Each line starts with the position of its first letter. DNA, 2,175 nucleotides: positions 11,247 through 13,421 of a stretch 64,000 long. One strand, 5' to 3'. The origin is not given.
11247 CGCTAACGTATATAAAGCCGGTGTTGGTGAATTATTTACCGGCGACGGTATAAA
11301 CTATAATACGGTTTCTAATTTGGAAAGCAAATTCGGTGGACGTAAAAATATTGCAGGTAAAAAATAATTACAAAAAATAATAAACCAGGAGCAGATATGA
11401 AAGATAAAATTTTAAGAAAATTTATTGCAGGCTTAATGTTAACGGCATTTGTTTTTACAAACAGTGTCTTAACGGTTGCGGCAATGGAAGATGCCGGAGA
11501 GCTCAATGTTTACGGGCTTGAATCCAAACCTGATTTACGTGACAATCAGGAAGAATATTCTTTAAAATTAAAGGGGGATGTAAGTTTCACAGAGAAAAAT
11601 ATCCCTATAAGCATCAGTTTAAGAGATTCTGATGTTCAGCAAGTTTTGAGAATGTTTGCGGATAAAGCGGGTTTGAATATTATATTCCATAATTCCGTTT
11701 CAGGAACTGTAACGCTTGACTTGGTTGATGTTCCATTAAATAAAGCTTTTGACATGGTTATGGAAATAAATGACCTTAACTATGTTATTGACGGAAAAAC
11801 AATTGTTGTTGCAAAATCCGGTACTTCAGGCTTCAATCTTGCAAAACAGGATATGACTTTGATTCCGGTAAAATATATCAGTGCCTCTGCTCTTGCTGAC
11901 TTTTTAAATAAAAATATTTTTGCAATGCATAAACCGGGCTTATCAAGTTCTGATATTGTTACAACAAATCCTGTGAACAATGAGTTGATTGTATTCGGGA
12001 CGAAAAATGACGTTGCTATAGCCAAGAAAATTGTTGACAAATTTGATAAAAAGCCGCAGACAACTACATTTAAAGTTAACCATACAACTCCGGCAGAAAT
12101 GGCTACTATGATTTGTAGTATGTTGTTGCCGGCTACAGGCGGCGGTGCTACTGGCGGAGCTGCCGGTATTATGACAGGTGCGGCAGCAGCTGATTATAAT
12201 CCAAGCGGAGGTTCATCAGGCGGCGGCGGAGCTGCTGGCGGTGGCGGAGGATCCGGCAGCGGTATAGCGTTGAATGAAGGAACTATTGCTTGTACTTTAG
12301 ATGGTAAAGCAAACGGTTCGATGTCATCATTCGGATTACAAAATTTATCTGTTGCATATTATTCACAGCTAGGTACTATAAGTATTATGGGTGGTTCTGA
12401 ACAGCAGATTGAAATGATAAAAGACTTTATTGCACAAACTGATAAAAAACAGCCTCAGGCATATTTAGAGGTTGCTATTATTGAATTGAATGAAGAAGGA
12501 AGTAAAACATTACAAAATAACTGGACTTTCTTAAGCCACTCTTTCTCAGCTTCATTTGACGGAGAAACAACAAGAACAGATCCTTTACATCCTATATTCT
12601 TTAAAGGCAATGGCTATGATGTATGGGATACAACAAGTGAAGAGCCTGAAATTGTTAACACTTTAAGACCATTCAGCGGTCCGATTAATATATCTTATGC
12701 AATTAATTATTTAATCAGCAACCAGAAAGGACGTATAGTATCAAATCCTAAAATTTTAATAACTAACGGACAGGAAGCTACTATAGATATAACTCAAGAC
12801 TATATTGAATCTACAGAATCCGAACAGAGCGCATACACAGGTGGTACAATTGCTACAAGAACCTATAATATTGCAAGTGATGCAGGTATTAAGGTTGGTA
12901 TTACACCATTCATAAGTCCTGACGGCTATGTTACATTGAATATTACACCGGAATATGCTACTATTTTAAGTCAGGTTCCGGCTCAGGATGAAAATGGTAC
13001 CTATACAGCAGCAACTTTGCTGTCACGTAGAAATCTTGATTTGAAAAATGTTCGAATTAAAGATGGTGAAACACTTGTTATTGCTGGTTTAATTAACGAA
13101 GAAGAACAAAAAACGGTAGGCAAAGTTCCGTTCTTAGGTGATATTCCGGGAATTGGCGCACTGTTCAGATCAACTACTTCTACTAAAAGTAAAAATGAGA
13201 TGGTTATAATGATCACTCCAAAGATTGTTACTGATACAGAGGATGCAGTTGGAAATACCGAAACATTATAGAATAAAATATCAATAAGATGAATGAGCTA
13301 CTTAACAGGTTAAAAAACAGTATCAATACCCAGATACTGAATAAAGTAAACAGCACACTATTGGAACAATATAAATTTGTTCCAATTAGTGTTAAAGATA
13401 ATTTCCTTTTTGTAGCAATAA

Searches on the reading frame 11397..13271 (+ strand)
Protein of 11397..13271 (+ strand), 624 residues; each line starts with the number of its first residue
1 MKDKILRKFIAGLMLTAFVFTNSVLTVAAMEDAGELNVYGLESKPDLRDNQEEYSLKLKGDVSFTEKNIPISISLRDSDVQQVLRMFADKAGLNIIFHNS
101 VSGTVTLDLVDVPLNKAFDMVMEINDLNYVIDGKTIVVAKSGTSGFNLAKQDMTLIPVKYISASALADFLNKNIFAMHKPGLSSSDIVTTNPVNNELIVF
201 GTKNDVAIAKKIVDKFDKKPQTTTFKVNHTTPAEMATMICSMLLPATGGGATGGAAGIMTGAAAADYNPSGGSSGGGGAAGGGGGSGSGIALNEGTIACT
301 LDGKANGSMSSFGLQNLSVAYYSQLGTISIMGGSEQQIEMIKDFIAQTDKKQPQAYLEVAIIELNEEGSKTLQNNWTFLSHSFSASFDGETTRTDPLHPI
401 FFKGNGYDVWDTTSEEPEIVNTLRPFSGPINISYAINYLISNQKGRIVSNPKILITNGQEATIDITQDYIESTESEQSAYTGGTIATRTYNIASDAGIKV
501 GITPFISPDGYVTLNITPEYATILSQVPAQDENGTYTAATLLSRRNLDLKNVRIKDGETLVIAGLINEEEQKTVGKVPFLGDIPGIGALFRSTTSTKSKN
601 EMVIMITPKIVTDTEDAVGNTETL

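Call 47: search_protein_families(library=pfam, proteins=[window:11397-13271:+], max_evalue=0.00001)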
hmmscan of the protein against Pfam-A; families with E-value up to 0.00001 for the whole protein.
window:11397-13271:+ (624 aa): 3 families
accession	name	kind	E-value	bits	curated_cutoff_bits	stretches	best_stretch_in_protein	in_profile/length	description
PF00263.26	Secretin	-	3.5e-43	147.6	27.5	1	439-611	2-168/169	Bacterial type II and III secretion system protein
PF03958.22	Secretin_N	-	6.4e-13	49.2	28.2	0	155-220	3-67/69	Bacterial type II/III secretion system short domain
PF07660.19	STN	-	1.4e-08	34.8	28.4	1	93-140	1-51/52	Secretin and TonB N terminus short domain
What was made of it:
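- On Type IV pilin or pseudopilin: A secretin, a PilB-like ATPase and a platform protein lie at 11397-16530 (call 47).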
